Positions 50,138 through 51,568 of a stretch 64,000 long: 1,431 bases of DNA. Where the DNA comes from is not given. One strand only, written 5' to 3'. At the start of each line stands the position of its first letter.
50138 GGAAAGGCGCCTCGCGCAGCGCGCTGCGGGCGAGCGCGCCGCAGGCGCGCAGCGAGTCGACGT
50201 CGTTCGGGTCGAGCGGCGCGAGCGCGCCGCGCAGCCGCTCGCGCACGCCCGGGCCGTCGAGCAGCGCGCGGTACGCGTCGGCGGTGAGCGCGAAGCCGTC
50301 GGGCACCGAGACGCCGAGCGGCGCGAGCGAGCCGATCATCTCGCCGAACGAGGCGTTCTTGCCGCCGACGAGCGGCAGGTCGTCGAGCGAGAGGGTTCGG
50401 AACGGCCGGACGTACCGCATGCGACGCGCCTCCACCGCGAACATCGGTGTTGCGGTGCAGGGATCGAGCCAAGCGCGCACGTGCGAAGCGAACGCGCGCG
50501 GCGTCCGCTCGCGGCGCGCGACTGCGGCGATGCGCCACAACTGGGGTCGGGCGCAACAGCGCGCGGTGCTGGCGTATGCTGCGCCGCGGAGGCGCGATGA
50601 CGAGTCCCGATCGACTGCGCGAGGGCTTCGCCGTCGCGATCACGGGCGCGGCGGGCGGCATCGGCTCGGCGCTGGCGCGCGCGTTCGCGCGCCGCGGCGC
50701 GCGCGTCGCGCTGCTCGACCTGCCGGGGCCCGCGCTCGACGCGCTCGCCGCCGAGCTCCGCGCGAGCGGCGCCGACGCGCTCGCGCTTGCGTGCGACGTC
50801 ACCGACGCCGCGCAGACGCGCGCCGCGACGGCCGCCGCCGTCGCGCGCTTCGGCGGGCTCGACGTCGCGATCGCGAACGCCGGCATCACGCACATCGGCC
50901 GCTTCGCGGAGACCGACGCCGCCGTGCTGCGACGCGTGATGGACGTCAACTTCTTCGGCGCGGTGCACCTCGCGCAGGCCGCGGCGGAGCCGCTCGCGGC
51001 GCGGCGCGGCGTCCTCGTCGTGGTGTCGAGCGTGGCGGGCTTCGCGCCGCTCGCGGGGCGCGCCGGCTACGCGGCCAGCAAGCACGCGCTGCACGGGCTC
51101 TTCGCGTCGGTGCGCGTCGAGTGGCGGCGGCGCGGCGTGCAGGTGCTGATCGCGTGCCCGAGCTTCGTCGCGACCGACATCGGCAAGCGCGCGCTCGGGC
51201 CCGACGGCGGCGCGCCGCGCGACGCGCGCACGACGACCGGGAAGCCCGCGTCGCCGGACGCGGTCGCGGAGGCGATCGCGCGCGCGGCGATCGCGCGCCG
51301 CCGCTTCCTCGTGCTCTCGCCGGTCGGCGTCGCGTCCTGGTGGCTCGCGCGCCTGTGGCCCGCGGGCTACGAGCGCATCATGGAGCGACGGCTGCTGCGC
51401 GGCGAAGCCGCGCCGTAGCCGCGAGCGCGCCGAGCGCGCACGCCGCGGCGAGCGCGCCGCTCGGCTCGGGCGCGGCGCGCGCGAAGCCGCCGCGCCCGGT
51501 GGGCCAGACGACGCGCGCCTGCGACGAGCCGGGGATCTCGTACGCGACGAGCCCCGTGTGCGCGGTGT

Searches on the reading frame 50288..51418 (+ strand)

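Call 26: search_protein_families(library=pfam, proteins=[window:50288-51418:+], max_evalue=0.001)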
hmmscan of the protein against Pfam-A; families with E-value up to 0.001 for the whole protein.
window:50288-51418:+ (376 aa): 4 families
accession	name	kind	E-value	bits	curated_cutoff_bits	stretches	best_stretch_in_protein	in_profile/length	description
PF00106.31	adh_short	-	9e-51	172.6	26.6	1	116-300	3-188/195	short chain dehydrogenase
PF13561.12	adh_short_C2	-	3e-39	135.4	27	1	120-331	1-214/236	Enoyl-(Acyl carrier protein) reductase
PF08659.16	KR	-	4.7e-18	66.2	22.6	1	117-276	4-164/180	KR domain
PF01370.27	Epimerase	-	3.6e-07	30.3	20.9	1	116-277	1-158/240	NAD dependent epimerase/dehydratase family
